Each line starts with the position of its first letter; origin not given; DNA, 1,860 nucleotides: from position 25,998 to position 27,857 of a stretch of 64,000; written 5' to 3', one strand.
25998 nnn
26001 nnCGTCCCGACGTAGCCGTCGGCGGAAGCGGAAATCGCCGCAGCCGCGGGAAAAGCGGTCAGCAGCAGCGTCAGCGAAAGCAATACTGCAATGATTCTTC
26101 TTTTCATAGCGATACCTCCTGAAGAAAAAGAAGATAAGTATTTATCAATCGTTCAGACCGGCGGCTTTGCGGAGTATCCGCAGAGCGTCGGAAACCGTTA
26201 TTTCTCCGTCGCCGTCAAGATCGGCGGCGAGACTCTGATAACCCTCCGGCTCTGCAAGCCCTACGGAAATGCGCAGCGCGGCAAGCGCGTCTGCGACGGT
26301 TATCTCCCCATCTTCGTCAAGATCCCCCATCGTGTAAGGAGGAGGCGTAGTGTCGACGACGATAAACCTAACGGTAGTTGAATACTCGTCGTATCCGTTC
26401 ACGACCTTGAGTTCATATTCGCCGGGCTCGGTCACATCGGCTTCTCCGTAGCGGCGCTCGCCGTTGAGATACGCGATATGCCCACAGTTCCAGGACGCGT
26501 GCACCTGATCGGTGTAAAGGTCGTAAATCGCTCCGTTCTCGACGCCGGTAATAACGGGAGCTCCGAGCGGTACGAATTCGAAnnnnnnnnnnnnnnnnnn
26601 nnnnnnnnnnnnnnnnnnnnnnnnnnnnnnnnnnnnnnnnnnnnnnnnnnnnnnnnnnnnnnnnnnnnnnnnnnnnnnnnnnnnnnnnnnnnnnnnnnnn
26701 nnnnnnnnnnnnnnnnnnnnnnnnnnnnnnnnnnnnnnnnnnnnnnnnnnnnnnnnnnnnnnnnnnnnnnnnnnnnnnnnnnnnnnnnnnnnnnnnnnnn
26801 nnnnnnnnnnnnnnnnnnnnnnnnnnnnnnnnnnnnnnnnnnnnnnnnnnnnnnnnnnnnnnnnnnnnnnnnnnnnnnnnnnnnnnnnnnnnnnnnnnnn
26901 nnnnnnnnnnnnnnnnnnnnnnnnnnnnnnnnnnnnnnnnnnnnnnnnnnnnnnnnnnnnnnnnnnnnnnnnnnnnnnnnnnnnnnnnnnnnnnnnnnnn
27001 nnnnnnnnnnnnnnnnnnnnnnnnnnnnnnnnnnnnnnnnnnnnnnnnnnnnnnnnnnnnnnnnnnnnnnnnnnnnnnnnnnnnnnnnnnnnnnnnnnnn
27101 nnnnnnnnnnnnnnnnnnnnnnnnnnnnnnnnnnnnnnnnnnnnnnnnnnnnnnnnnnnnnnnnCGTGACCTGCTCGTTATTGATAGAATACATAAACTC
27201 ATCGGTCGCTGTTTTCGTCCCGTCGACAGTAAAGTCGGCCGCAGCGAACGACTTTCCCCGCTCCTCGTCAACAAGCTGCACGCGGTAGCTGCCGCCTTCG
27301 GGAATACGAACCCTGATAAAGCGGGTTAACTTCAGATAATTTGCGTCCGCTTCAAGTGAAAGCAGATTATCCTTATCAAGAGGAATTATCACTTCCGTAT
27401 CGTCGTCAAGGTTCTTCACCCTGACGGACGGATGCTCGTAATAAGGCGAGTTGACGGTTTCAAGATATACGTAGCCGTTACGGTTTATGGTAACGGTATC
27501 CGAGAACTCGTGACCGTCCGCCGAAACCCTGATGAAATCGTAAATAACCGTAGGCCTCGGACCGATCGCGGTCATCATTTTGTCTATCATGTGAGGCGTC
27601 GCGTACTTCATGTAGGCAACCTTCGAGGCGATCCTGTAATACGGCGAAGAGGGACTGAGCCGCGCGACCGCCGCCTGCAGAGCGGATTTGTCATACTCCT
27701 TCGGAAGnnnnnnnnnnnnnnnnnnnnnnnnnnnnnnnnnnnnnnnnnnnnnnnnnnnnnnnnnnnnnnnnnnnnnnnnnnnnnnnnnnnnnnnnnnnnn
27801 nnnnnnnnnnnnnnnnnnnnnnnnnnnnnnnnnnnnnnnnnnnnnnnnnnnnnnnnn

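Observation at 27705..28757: An extracellular WD40/PD40 beta-propeller sits between a glycoside hydrolase and an LRR adhesin-type module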

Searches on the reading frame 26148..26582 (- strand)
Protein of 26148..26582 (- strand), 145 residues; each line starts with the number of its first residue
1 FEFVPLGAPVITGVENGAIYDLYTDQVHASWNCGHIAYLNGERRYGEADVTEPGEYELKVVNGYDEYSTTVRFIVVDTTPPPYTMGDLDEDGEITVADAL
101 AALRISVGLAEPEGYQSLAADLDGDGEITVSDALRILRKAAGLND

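Call 49: search_protein_families(library=pfam, proteins=[window:26148-26582:-], max_evalue=1)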
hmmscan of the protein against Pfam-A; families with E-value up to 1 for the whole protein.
window:26148-26582:- (145 aa): 10 families
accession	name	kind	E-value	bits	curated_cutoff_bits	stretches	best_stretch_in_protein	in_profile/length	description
PF00404.24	Dockerin_1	-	5.9e-07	30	22.9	1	86-137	2-53/57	Dockerin type I domain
PF13405.12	EF-hand_6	-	0.00011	22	25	1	120-139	9-28/30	EF-hand domain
PF00036.39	EF-hand_1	-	0.00023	20.9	25.4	1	120-139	9-28/29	EF hand domain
PF13202.12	EF-hand_5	-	0.0017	18.2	25.9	1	119-131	7-19/25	EF hand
PF22746.1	SHOCT-like_DUF2089-C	-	0.0029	17.6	27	1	125-139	12-26/32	SHOCT-like domain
PF14658.12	EF-hand_9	-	0.0064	17.4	37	1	83-139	4-64/66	EF-hand domain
PF13499.12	EF-hand_7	-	0.019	15.8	30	1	87-132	12-61/67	EF-hand domain pair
PF22737.1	NNH6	-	0.075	13.6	27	0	100-137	9-46/114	NACHT N-terminal Helical domain 6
PF06832.18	BiPBP_C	-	0.24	11.7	26.8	0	7-25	10-28/90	Penicillin-Binding Protein C-terminus Family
PF01839.29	FG-GAP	-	0.46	10.9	22.1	1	114-126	2-14/37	FG-GAP repeat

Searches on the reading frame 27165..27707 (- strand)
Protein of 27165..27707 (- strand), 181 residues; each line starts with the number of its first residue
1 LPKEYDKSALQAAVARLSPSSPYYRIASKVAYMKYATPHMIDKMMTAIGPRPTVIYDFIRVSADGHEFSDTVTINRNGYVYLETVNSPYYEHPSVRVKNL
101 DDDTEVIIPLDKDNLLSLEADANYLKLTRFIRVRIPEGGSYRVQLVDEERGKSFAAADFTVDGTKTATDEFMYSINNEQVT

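Call 49: search_protein_families(library=pfam, proteins=[window:27165-27707:-], max_evalue=1)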
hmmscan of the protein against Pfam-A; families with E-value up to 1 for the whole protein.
window:27165-27707:- (181 aa): 2 families
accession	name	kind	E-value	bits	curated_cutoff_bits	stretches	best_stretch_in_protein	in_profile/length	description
PF20762.2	DUF6836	-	0.07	14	24.2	0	148-174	5-31/115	Domain of unknown function (DUF6836)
PF21129.3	TibC_1st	-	0.19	12.2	27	0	132-158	14-39/63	Glycosyltransferase TibC, N-terminal domain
